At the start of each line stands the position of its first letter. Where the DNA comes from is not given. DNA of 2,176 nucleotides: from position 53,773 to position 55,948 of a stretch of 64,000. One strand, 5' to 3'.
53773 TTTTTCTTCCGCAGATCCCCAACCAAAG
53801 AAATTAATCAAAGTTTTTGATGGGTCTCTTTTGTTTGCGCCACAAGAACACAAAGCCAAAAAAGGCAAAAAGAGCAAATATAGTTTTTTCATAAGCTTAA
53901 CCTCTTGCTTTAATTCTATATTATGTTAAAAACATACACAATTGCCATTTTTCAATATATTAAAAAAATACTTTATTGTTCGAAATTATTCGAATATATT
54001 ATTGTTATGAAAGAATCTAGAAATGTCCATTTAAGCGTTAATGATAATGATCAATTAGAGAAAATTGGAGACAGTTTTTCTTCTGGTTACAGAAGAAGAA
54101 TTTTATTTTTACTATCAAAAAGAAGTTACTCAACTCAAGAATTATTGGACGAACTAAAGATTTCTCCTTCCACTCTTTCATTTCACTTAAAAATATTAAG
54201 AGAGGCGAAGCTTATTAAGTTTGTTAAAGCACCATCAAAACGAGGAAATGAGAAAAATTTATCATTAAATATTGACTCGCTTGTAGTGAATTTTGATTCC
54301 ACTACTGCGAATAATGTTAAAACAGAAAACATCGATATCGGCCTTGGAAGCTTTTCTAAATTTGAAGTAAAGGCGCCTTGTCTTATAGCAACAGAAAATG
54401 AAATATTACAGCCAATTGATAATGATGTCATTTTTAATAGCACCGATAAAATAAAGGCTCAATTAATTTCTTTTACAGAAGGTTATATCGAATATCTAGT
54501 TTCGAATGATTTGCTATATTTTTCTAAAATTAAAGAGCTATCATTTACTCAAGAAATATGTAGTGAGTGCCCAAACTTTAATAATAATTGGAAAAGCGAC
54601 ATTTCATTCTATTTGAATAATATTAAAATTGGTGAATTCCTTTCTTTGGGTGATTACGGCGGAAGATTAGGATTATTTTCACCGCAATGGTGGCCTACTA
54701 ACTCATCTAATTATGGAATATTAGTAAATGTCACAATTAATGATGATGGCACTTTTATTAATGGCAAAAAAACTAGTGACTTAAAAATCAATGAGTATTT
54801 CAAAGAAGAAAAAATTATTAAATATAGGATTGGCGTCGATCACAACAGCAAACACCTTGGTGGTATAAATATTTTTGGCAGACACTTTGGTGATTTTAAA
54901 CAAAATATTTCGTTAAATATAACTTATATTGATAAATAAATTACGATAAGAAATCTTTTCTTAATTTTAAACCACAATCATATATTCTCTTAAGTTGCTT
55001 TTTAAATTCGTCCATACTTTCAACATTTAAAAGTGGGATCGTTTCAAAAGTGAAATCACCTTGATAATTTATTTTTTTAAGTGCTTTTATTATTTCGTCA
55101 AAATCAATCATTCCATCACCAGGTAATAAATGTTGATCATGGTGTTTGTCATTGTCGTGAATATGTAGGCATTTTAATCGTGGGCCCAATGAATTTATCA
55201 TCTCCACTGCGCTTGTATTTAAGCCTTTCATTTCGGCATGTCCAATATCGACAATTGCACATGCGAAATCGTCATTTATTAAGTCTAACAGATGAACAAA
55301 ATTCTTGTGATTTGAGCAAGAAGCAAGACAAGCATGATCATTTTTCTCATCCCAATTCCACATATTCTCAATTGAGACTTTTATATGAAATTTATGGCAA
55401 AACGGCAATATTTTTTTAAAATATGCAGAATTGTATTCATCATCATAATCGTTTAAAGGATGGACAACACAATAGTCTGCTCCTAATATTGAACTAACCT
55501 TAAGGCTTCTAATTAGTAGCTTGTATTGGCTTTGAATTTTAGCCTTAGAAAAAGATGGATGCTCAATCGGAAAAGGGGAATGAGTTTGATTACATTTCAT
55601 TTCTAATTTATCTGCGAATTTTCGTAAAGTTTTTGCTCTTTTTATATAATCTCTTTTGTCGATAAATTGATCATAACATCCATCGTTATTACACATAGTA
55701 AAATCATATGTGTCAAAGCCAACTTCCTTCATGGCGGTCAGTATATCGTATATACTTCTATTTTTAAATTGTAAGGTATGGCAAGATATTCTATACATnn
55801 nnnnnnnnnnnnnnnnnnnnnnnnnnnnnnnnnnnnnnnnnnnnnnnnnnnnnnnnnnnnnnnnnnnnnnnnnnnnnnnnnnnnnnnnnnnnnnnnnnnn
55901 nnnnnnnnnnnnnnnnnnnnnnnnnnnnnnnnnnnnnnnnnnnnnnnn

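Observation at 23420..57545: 34-kb, 20-gene surface-glycan capture/degradation locus with an enzyme set that matches no textbook substrate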

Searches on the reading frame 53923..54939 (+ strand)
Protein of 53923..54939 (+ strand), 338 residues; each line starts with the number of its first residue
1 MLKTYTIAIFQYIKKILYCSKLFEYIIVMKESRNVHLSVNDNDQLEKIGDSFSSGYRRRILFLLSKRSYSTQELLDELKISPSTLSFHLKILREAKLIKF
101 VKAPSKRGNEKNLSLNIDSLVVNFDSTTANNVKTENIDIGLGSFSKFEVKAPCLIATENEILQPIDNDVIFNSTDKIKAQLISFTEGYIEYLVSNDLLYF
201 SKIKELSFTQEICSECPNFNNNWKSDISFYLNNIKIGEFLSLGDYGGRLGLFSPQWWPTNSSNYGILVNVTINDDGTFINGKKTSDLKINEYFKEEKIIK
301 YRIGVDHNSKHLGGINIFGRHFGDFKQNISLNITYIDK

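Call 6: search_protein_families(library=pfam, proteins=[window:53923-54939:+], max_evalue=0.01)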
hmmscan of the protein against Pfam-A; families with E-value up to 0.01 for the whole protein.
window:53923-54939:+ (338 aa): 6 families
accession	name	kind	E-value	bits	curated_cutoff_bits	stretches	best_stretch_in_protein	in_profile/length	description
PF01022.26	HTH_5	-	5.4e-13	49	22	1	57-98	4-45/47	Bacterial regulatory protein, arsR family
PF12840.13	HTH_20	-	4.7e-10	39.7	27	1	53-99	2-49/51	Helix-turn-helix domain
PF13412.12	HTH_24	-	8.4e-05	22.5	21.9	1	57-99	5-48/48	Winged helix-turn-helix DNA-binding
PF13601.12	HTH_34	-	0.0005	20.6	27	1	62-108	8-54/80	Winged helix DNA-binding domain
PF08279.18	HTH_11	-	0.0026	18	25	1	58-95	3-42/55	HTH domain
PF06449.16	YMF19_C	-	0.0045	17.2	25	0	51-71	19-39/51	ATP synthase YMF19, C-terminal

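Call 40: search_protein_families(library=ncbifam, proteins=[window:53923-54939:+], max_evalue=0.001)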
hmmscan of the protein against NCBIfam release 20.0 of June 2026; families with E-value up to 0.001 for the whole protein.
window:53923-54939:+ (338 aa): 6 families
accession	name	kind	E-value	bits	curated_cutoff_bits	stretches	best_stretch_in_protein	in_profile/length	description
NF033788.1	HTH_metalloreg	subfamily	4.3e-11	42.5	55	1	48-100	4-57/77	metalloregulator ArsR/SmtB family transcription factor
NF033789.1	repress_SdpR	subfamily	7.4e-09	35.4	100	1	53-102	6-55/79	autorepressor SdpR family transcription factor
NF053602.1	Phr_regulator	exception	3.1e-07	30.2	320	1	47-99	4-56/191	heat shock transcription regulator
NF053755.1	MsvR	equivalog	4e-06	26.7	220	1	53-107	11-65/236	transcriptional factor MsvR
NF045707.1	Dbac_1936_reg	equivalog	6.3e-05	22.9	115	1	47-100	9-62/99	ArsR/SmtB-type metalloregulator TsoR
NF040642.1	sulf_sens_BigR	equivalog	0.00097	19.2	155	0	57-99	22-64/95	sulfite-sensing transcriptional repressor BigR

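Call 41: search_solved_structures(query=window:53923-54939:+, max_evalue=0.1)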
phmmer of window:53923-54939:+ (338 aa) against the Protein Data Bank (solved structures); distinct sequences matched with E-value up to 0.1: 10.
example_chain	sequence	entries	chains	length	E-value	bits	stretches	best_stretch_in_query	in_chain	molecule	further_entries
2p4w_A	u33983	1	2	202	3.8e-06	29.6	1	43-108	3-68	Transcriptional regulatory protein arsR family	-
4ggg_A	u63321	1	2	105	0.032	16.7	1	41-101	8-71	Repressor protein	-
5yhy_A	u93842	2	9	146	0.041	16.4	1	55-105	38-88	Zinc transport transcriptional regulator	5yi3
1r1u_A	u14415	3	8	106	0.041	16.4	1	41-101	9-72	repressor protein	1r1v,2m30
2kjb_A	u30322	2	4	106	0.043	16.3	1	41-101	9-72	CzrA protein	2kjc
5yhx_A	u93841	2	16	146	0.048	16.1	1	56-105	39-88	Zinc transport transcriptional regulator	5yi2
6cdb_A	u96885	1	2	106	0.056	15.9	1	41-101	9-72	ArsR family transcriptional regulator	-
5yi0_B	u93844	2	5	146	0.058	15.9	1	56-105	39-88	Zinc transport transcriptional regulator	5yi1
5yhz_A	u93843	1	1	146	0.061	15.8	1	56-105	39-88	Zinc transport transcriptional regulator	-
1y0u_A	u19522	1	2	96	0.097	15.1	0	51-96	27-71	arsenical resistance operon repressor, putative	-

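Call 74: search_solved_structures(query=A3, max_evalue=1)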
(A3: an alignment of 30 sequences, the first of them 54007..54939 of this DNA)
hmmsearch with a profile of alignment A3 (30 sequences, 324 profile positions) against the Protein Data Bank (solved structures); distinct sequences matched with E-value up to 1: 94 (the best 60 are shown).
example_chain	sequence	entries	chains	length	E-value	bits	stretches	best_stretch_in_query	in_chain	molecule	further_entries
1uly_A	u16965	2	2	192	2.7e-10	43.4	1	33-131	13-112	hypothetical protein PH1932 | hypothetical transcription regulator protein, PH1932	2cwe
2p4w_A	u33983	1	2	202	4.8e-10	42.5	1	28-98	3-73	Transcriptional regulatory protein arsR family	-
4ggg_A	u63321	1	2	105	2.6e-09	40.1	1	23-90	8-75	Repressor protein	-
1r1u_A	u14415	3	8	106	4.2e-09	39.5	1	23-90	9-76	repressor protein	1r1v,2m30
2kjb_A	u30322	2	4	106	4.2e-09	39.4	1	23-90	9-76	CzrA protein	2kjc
6cda_A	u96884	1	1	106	6.9e-09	38.7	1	23-90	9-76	ArsR family transcriptional regulator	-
5znx_A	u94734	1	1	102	9.7e-09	38.2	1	24-91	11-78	Transcriptional activator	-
6cdb_A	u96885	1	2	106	9.8e-09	38.2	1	23-90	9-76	ArsR family transcriptional regulator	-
3jth_A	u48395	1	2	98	1e-08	38.1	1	24-91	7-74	Transcription activator HlyU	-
9t6r_A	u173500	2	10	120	1.1e-08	38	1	11-88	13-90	Lmo1102 protein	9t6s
9t6t_A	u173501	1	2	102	1.5e-08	37.6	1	13-88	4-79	Lmo1102 protein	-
7r22_A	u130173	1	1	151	3.4e-08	36.4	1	19-88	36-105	ArsR family transcriptional regulator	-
4k2e_A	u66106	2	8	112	3.7e-08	36.3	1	23-90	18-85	Transcriptional activator HlyU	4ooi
5duk_A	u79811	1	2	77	4.6e-08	36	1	35-90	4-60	putative DNA binding protein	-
8qkf_A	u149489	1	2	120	6.6e-08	35.5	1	32-113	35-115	ArsR family transcriptional regulator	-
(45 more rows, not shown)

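Call 80: search_protein_representatives(protein=window:54007-54939:+)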
Query: 310 residues. Proteins with E-value up to 0.001 (for the whole library): 781; up to 1e-10: 448; up to 1e-30: 177. The best 150 are listed.
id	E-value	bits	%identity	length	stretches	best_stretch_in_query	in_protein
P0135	1.0e-83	297.5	45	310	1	6-307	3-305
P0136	5.3e-80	285.3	45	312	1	4-307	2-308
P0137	1.7e-76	273.9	41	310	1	4-310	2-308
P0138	1.3e-73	264.4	41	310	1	7-304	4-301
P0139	2.0e-58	214.5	37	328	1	9-308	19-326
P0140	2.7e-57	210.8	36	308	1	6-307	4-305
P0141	3.6e-55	203.8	37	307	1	7-306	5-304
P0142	1.4e-54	201.9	36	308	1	7-307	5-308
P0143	1.6e-54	201.7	39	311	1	17-308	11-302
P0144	1.6e-54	201.7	36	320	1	5-306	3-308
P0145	9.3e-54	199.2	37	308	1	12-307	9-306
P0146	1.3e-53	198.6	36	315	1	6-307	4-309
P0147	1.7e-52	195.0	35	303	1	10-307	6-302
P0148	2.3e-52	194.6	38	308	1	13-305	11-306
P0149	3.0e-52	194.2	33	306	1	9-307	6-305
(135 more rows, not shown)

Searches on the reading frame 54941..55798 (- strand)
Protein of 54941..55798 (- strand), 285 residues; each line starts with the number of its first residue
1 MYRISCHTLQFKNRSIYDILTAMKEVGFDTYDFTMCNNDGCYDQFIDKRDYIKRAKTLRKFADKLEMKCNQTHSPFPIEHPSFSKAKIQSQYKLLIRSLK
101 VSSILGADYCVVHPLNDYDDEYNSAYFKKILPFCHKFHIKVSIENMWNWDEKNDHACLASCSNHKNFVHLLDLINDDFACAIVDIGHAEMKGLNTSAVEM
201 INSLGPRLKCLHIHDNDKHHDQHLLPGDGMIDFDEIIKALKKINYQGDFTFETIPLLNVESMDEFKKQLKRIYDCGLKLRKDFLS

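Call 6: search_protein_families(library=pfam, proteins=[window:54941-55798:-], max_evalue=0.01)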
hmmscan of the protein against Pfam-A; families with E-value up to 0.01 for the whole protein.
window:54941-55798:- (285 aa): 1 family
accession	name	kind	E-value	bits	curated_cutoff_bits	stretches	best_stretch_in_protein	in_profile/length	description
PF01261.30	AP_endonuc_2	-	3.2e-26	93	31.1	1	21-254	2-230/249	Xylose isomerase-like TIM barrel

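Call 33: search_solved_structures(query=window:54941-55798:-, max_evalue=0.01)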
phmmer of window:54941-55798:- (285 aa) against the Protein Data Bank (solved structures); distinct sequences matched with E-value up to 0.01: 3.
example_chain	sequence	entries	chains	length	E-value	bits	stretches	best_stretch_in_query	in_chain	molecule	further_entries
3wqo_A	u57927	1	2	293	1.5e-13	54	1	53-267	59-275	Uncharacterized protein MJ1311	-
5zhz_A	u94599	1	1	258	0.0085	18.7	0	72-242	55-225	Probable endonuclease 4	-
7cj4_A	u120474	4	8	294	0.0099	18.5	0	171-254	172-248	Epimerase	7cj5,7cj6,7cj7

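Call 40: search_protein_families(library=ncbifam, proteins=[window:54941-55798:-], max_evalue=0.001)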
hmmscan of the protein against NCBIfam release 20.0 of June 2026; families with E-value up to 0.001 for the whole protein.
window:54941-55798:- (285 aa): 9 families
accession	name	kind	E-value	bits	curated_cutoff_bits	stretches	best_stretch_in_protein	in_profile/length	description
NF007360.0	PRK09856.1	equivalog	5e-11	42.6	305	1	162-254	159-249/276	fructoselysine 3-epimerase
NF041099.2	keto_glucon_epim_IolO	equivalog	8.4e-08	31.8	300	1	165-262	165-257/269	5-keto-L-gluconate epimerase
NF041277.1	coba_remo_CbiR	equivalog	1.2e-07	31.5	105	1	54-252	47-233/249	cobamide remodeling phosphodiesterase CbiR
TIGR04379.1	myo_inos_iolE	equivalog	1.3e-07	31.5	290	1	169-252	167-265/290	myo-inosose-2 dehydratase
NF051856.1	PsicseEpim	equivalog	8e-06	25.8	300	1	127-252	133-244/287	D-psicose 3-epimerase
TIGR00542.1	hxl6Piso_put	equivalog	1.9e-05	24.2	272.15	1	23-254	25-250/279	L-ribulose-5-phosphate 3-epimerase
NF009688.0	PRK13209.1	subfamily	6.8e-05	22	317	1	93-259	105-256/286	L-ribulose-5-phosphate 3-epimerase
TIGR03234.1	OH-pyruv-isom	equivalog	0.00013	21.4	353.45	1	171-258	164-245/254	hydroxypyruvate isomerase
NF009689.0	PRK13210.1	subfamily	0.00019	20.7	200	1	151-256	153-259/286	L-ribulose-5-phosphate 3-epimerase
